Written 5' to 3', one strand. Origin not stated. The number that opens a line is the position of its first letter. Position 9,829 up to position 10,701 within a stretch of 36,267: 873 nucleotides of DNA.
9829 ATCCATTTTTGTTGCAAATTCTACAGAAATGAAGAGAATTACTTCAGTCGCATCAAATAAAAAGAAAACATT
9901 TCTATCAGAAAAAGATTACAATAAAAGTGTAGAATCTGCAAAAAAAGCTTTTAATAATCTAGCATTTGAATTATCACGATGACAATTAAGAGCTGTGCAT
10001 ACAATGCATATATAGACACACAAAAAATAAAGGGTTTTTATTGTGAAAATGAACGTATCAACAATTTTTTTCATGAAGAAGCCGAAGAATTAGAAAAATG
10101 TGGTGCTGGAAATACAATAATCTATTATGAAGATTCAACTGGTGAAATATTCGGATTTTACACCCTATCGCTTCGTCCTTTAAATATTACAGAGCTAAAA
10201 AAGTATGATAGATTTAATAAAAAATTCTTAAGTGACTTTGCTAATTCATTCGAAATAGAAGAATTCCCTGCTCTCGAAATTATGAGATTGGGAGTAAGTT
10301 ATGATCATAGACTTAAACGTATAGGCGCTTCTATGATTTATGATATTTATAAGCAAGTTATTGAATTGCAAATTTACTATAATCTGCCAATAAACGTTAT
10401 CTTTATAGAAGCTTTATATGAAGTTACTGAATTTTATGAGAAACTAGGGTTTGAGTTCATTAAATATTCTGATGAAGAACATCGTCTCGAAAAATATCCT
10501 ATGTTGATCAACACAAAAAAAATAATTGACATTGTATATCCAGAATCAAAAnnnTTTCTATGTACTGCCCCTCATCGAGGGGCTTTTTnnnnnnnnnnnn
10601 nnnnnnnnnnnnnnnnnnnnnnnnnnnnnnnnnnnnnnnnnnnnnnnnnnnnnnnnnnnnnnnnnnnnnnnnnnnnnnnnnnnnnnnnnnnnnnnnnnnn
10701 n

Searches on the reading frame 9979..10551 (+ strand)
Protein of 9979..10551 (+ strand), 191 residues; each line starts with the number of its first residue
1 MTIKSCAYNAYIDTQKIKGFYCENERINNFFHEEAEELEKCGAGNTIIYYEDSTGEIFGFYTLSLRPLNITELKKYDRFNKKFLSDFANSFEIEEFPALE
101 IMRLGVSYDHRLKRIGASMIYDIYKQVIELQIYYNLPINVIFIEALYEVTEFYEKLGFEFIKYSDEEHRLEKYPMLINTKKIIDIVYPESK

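Call 5: search_protein_families(library=pfam, proteins=[window:9979-10551:+], max_evalue=1)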
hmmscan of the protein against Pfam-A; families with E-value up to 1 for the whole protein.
window:9979-10551:+ (191 aa): 4 families
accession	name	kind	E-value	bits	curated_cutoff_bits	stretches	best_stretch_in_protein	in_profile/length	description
PF13508.13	Acetyltransf_7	-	0.0016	19.2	27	1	92-159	28-83/84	Acetyltransferase (GNAT) domain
PF13673.13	Acetyltransf_10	-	0.0046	17.4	23.6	1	101-175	54-124/128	Acetyltransferase (GNAT) domain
PF00583.31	Acetyltransf_1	-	0.031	15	20.7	1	30-158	16-116/116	Acetyltransferase (GNAT) family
PF08676.16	MutL_C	-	0.15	12.2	25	1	144-183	62-101/142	MutL C terminal dimerisation domain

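Call 6: search_protein_families(library=ncbifam, proteins=[window:9979-10551:+], max_evalue=1)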
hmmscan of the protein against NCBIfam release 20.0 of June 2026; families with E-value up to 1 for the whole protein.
window:9979-10551:+ (191 aa): 1 family
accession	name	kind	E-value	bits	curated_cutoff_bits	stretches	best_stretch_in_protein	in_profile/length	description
NF007807.0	PRK10514.1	equivalog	0.078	12.9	134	1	144-176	108-140/147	acetyltransferase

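Call 7: search_protein_families(library=padloc, proteins=[window:9979-10551:+], max_evalue=1)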
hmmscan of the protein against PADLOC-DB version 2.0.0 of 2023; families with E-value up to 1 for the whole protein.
window:9979-10551:+ (191 aa): 0 families

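Call 8: search_protein_families(library=phrogs, proteins=[window:9979-10551:+], max_evalue=1)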
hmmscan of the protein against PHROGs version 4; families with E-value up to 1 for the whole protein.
window:9979-10551:+ (191 aa): 3 families
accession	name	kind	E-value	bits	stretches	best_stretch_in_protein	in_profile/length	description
phrog_1758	-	other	7.4e-29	102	1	7-183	13-182/184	acetyltransferase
phrog_1249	-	other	0.025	15.3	1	101-168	92-158/180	acetyltransferase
phrog_8663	-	unknown function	0.28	11.1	1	100-157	221-274/314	-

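Call 14: search_dna_similar(query=window:9979-10551:+, collection=phages, mode=protein, max_rows=40, max_evalue=0.001)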
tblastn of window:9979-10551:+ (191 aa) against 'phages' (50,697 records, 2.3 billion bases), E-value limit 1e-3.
Records with a match: 13; places in all: 13; records where one place covers at least 80% of the query: 10.
Best place of each record, by identity: <60% 13.
By first word of the organism name: Listeria 9; Streptococcus 3; Latilactobacillus 1.
By host as written in the record: Listeria monocytogenes 8; Latilactobacillus sakei TMW 1.1397 1; - 1; Streptococcus dysgalactiae ERR084982 1; Streptococcus dysgalactiae UT_4966_RC 1; Streptococcus dysgalactiae ERR085022 1.
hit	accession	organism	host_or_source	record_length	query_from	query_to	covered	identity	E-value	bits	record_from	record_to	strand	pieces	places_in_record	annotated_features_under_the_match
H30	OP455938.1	Latilactobacillus phage TMW 1.1397 P1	Latilactobacillus sakei TMW 1.1397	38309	17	182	87%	28.4%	9e-10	62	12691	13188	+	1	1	N-acetyltransferase domain-containing protein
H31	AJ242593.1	Listeria phage A118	Listeria monocytogenes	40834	11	186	92%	25.8%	4e-12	70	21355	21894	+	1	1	gp27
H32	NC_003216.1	Listeria phage A118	Listeria monocytogenes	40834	11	186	92%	25.8%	4e-12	70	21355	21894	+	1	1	acetyltransferase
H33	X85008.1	Listeria phage A118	-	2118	11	177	87%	27.2%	1e-11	68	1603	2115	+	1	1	none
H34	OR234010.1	Listeria phage LP-LmcIH1-9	Listeria monocytogenes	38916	11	182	90%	24.7%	3e-9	61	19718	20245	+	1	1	hypothetical protein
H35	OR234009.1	Listeria phage LP-LmcIH1-8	Listeria monocytogenes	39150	11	182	90%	24.7%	3e-9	61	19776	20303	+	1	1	hypothetical protein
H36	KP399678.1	Listeria phage vB_LmoS_293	Listeria monocytogenes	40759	3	159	82%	26.1%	2e-7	56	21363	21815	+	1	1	hypothetical protein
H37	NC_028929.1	Listeria phage vB_LmoS_293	Listeria monocytogenes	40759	3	159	82%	26.1%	2e-7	56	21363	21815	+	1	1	acetyltransferase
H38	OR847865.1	Listeria phage LM 4-11-1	Listeria monocytogenes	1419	3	159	82%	25.5%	3e-6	52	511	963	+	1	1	record has no annotation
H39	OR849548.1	Listeria phage LM 4-14-1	Listeria monocytogenes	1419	3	159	82%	25.5%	3e-6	52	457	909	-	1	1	record has no annotation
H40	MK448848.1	Streptococcus phage Javan126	Streptococcus dysgalactiae ERR084982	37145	17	155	73%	26.6%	2e-7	56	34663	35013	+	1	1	hypothetical protein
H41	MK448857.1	Streptococcus phage Javan164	Streptococcus dysgalactiae UT_4966_RC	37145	17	155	73%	26.6%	2e-7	56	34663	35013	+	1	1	hypothetical protein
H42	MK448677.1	Streptococcus phage Javan133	Streptococcus dysgalactiae ERR085022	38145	17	155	73%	26.6%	2e-7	56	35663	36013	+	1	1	hypothetical protein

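Call 15: get_annotated_region(hit=H32, flank=3000)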
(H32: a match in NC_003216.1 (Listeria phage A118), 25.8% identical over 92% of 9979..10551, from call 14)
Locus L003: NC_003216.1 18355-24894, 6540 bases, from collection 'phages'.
description: Listeria phage A118, complete genome.
organism: Listeria phage A118 (NCBI taxid 40521)
taxonomy: Viruses; Duplodnaviria; Heunggongvirae; Uroviricota; Caudoviricetes
host: Listeria monocytogenes; source: -; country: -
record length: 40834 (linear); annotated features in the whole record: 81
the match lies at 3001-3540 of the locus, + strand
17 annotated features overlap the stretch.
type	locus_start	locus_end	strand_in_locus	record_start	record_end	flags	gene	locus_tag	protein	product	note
CDS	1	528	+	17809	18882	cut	-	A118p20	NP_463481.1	minor tail protein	ORF20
CDS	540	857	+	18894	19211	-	-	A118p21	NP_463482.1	gp21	ORF21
CDS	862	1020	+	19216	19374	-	-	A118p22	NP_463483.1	gp22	ORF22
CDS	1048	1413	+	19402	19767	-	-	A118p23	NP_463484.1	gp23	ORF23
CDS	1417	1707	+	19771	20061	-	hol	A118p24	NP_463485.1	holin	ORF24; two products may be translated from this gene (hol-96 and hol-93); forms unspecific lesions into cytoplasmic ...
CDS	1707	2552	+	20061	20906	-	ply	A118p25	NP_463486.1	ferredoxin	ORF25; hydrolyses peptide bonds in cell wall A1-gamma peptidoglycan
regulatory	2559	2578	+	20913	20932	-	-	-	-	terminator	putative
regulatory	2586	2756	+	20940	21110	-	-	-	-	promoter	putative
CDS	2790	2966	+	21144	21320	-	-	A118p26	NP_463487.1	gp26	ORF26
CDS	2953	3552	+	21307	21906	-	-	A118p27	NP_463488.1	acetyltransferase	ORF27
regulatory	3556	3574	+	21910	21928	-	-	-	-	terminator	putative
regulatory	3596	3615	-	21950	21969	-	-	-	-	terminator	putative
CDS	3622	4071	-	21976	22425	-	-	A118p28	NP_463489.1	anti-CRISPR protein AcrIIA1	ORF28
CDS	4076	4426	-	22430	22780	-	-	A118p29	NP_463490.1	AcrIIA2 family anti-CRISPR protein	ORF29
CDS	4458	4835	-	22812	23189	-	-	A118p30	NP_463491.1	anti-CRISPR protein AcrIIA3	ORF30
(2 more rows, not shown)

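Call 16: get_annotated_region(hit=H30, flank=3000)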
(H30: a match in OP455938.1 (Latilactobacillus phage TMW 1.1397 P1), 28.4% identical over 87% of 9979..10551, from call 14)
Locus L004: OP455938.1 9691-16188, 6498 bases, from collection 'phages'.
description: Latilactobacillus phage TMW 1.1397 P1, complete genome.
organism: Latilactobacillus phage TMW 1.1397 P1 (NCBI taxid 2995632)
taxonomy: Viruses; Duplodnaviria; Heunggongvirae; Uroviricota; Caudoviricetes
host: Latilactobacillus sakei TMW 1.1397; source: virions isolated from purified post-induction lysate; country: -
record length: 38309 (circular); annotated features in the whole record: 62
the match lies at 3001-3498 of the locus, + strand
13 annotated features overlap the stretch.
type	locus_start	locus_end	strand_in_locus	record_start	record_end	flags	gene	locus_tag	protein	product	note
CDS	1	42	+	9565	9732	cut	-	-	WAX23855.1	hypothetical protein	-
CDS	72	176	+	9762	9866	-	-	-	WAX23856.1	hypothetical protein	-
CDS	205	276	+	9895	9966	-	-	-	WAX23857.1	hypothetical protein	-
CDS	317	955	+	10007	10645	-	-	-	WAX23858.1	hypothetical protein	-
CDS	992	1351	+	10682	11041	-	-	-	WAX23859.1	putative holin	-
CDS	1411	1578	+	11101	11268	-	-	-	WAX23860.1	holin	-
CDS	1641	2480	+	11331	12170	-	-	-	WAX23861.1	N-acetylmuramoyl-L-alanine amidase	-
CDS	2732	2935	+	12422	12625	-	-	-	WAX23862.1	hypothetical protein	-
CDS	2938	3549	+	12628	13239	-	-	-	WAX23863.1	N-acetyltransferase domain-containing protein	-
CDS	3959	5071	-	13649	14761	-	-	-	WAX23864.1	integrase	-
CDS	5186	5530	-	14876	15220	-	-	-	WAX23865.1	HTH cro/C1-type domain-containing protein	-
CDS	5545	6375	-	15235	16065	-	-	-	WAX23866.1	hypothetical protein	-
CDS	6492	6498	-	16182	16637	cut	-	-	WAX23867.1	peptidase M78 domain-containing protein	-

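Call 17: get_annotated_region(hit=H40, flank=3000)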
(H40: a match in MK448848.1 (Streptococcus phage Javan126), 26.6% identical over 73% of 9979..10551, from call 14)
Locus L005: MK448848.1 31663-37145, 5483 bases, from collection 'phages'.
description: Streptococcus phage Javan126, complete genome.
organism: Streptococcus phage Javan126 (NCBI taxid 2547992)
taxonomy: Viruses; Duplodnaviria; Heunggongvirae; Uroviricota; Caudoviricetes; Trabyvirinae
host: Streptococcus dysgalactiae ERR084982; source: -; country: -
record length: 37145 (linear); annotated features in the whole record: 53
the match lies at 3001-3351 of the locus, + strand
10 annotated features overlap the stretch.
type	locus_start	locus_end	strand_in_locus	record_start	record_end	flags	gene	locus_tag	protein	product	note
CDS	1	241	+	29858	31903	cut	-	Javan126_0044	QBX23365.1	hyaluronidase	-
CDS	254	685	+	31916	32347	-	-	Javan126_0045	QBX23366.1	hypothetical protein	FIG01116522: hypothetical protein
CDS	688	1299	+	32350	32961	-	-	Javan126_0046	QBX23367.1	hypothetical protein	-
CDS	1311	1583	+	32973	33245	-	-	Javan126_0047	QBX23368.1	holin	-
CDS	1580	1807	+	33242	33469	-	-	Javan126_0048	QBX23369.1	holin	-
CDS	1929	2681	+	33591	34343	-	-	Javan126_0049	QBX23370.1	peptidoglycan hydrolase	-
CDS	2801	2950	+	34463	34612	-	-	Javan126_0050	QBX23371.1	hypothetical protein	-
CDS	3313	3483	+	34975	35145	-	-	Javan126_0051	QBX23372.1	hypothetical protein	-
CDS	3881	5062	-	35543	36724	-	-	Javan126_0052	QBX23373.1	streptodornase D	-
CDS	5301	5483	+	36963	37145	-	-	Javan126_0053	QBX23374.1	paratox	-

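Call 23: search_solved_structures(query=window:9979-10551:+, max_evalue=10, show_alignments=2)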
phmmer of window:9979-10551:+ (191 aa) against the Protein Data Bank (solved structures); distinct sequences matched with E-value up to 10: 10.
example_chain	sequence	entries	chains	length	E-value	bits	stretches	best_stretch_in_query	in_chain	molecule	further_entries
7f36_A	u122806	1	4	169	0.0045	20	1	28-159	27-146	N-acetyltransferase domain-containing protein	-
7ak8_A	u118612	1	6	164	0.0047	20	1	28-159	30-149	GCN5 family acetyltransferase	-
5fvj_A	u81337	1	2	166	0.0049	19.9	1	28-159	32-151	PUTATIVE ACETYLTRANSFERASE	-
7byy_A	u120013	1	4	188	0.0062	19.6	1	4-177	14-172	Acetyltransferase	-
9ilr_A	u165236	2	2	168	0.01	18.8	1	12-158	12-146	N-acetyltransferase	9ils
3idv_A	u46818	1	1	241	0.26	14.3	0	85-114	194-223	Protein disulfide-isomerase A4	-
7tgh_A5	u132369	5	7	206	0.32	14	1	63-138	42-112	ETC complex I subunit motif protein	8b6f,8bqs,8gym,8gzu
2xss_A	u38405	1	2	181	0.43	13.6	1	24-79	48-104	CGMP-SPECIFIC 3', 5'-CYCLIC PHOSPHODIESTERASE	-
3lfv_A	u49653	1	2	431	1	12.4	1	24-79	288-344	cGMP-specific 3',5'-cyclic phosphodiesterase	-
3mf0_A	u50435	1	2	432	1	12.4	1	24-79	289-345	cGMP-specific 3',5'-cyclic phosphodiesterase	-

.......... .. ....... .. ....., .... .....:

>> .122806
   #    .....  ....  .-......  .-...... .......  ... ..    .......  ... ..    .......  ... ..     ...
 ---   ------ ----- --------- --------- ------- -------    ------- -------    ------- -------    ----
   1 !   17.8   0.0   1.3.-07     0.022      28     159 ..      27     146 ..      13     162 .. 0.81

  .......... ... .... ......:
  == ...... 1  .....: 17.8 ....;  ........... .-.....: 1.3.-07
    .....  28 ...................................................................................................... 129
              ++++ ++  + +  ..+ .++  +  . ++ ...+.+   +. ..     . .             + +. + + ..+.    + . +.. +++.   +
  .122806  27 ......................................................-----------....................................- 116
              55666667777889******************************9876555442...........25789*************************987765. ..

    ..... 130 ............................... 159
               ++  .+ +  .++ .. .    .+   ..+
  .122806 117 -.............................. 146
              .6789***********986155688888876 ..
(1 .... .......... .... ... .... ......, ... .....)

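Call 24: find_homologous_proteins(query=window:9979-10551:+, max_evalue=0.001)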
Query window:9979-10551:+ (191 aa): 4 proteins with E <= 0.001 among 106 candidates.
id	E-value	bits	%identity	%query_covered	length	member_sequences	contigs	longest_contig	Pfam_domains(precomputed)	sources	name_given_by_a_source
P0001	5.2e-117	406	96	100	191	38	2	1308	-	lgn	-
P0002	1.7e-76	274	66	100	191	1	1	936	-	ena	-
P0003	9.4e-51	190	51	96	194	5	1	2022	-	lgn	-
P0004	5.6e-47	178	48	93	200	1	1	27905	-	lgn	-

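Call 27: find_encoding_contigs(protein=P0004, flank=5000, max_places=4)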
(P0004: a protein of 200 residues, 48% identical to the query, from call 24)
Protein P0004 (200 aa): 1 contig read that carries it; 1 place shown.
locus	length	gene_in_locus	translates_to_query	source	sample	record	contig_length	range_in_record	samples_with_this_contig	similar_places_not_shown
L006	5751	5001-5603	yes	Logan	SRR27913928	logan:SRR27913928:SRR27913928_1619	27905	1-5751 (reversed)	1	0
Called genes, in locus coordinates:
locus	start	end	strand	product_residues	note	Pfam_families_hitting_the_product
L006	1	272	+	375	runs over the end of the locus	-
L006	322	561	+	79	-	PF10779:XhlA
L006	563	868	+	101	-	PF04531:Phage_holin_1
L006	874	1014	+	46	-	-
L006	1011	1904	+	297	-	PF01183:Glyco_hydro_25, PF08239:SH3_3 (weak)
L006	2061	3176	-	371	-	PF08867:FRG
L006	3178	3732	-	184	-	PF06114:Peptidase_M78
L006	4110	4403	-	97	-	-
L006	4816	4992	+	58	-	-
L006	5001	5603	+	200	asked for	-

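Call 28: find_encoding_contigs(protein=P0003, flank=5000, max_places=4)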
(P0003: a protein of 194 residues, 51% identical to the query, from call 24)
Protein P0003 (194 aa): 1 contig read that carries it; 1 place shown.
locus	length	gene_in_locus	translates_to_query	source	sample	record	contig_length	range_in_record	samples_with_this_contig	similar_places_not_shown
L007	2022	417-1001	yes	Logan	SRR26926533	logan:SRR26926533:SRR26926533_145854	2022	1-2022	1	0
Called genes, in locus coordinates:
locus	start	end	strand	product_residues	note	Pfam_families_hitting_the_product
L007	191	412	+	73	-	-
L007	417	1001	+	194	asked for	-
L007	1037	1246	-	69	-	-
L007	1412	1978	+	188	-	-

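Call 31: find_encoding_contigs(protein=P0002, flank=5000, max_places=4)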
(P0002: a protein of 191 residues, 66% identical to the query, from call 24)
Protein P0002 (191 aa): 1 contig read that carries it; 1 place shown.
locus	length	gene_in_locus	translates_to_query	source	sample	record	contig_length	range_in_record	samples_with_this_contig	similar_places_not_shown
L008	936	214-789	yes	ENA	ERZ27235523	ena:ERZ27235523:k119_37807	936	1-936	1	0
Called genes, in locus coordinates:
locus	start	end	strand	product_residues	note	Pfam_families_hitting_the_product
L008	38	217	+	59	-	-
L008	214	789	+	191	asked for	-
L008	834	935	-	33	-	?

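Call 32: find_encoding_contigs(protein=P0001, flank=5000, max_places=4)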
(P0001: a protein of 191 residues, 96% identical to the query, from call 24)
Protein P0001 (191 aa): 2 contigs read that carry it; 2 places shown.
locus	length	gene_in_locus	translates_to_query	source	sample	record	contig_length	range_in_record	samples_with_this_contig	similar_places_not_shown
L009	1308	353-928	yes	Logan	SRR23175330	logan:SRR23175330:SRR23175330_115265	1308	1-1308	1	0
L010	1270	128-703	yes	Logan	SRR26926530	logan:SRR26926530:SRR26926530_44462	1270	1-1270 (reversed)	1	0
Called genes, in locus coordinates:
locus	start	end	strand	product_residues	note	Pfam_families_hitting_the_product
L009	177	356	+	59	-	-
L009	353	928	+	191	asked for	-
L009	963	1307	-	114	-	?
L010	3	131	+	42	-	?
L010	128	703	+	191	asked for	-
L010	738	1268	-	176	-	?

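Call 41: search_protein_representatives(alignment_id=A1)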
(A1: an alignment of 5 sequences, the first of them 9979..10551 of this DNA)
Query: 5 sequences, 191 profile positions. Proteins with E-value up to 0.001 (for the whole library): 827; up to 1e-10: 63; up to 1e-30: 1. The best 150 are listed.
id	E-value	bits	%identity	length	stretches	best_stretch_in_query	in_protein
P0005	1.3e-62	227.4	-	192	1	4-188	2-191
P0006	1.3e-30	123.0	-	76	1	119-188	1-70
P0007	3.6e-28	115.0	-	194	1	2-186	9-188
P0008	4.7e-25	104.9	-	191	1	3-188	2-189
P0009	5.0e-25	104.8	-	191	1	6-185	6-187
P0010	7.0e-25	104.3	-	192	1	10-187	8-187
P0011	5.7e-24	101.3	-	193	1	3-188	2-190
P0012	1.3e-23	100.2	-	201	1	9-188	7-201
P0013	2.6e-23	99.2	-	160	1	3-162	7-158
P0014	3.8e-23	98.6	-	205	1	19-187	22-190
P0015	4.1e-23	98.5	-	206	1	4-186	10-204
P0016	1.1e-22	97.2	-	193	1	3-187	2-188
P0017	3.0e-22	95.7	-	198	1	3-187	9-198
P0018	3.3e-22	95.6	-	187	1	4-185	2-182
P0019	7.0e-22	94.5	-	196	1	9-185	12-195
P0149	4.3e-08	49.5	-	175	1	17-159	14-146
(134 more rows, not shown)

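Call 44: search_protein_families(library=ncbifam, alignment_id=A4, max_evalue=0.001)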
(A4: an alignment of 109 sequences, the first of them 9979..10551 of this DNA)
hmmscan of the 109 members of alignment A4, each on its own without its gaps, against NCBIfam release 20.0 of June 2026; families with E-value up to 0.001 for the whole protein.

A. member 1, window:9979-10551:+ (191 aa): 0 families

B. families by the number of members that match (of 109 scanned): 22 families
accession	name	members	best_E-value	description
TIGR01575.1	rimI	29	5.3e-08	ribosomal protein S18-alanine N-acetyltransferase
NF053587.1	SpmdActasePaiA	17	6.8e-08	spermidine/spermine N(1)-acetyltransferase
NF007025.1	PRK09491.1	9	3.8e-06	ribosomal protein S18-alanine N-acetyltransferase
NF002959.0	PRK03624.1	6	5.9e-06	GNAT family acetyltransferase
NF000482.1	AAC_3_XI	4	3.6e-06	aminoglycoside N-acetyltransferase AAC(3)-XI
NF040501.1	resist_ArsN2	3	2.6e-05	arsenic resistance N-acetyltransferase ArsN2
NF005840.0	PRK07757.1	3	6.9e-05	N-acetyltransferase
NF007807.0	PRK10514.1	3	7.7e-05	acetyltransferase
NF007853.0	PRK10562.1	3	0.00024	N-acetyltransferase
NF010241.0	PRK13688.1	2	1.1e-06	N-acetyltransferase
NF040503.1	resist_ArsN1a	2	3.7e-05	arsinothricin resistance N-acetyltransferase ArsN1 family A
NF000360.1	sat4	2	7.2e-05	streptothricin N-acetyltransferase Sat4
NF007644.0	PRK10314.1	2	0.00012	GNAT family N-acetyltransferase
NF005921.0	PRK07922.1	2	0.00022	amino-acid N-acetyltransferase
TIGR03448.1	mycothiol_MshD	2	0.00022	mycothiol synthase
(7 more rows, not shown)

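Call 45: search_solved_structures(query=A4, max_evalue=0.001)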
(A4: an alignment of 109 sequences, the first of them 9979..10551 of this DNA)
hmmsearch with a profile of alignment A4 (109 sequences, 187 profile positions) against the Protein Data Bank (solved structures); distinct sequences matched with E-value up to 0.001: 65 (the best 60 are shown).
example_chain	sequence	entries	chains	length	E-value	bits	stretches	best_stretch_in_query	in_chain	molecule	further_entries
6ajm_A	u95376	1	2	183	4.5e-32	114.6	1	8-181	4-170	N-acetyltransferase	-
6gts_A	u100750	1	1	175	4.5e-32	114.6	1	8-180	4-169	Acetyltransferase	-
6ajn_A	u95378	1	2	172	9.1e-32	113.6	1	8-178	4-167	N-acetyltransferase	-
9ilr_A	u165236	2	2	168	1.6e-31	112.8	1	10-156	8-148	N-acetyltransferase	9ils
6gtq_A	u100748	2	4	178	2.1e-30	109.2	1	8-180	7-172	N-acetyltransferase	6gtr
6gtp_A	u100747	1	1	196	3.2e-30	108.6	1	10-180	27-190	N-acetyltransferase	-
7chd_A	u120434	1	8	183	3.4e-30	108.4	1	8-181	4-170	N-acetyltransferase domain-containing protein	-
5zgn_C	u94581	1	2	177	7.9e-30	107.3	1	16-184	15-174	KacT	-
7f37_B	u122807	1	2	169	1.3e-29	106.6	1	11-155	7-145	GNAT family N-acetyltransferase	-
5xun_A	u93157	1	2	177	2.5e-28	102.3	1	16-184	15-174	Acetyltransferase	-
7f36_A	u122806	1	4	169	3.6e-28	101.9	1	14-162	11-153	N-acetyltransferase domain-containing protein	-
7ak8_A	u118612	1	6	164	4.3e-28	101.6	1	13-162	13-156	GCN5 family acetyltransferase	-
5fvj_A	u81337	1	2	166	4.6e-28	101.5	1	13-162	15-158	PUTATIVE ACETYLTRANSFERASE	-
6g96_B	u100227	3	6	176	7.3e-28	100.9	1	15-160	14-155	Acetyltransferase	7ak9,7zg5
7ak7_A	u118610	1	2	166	1.2e-26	96.9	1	16-156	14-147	Acetyltransferase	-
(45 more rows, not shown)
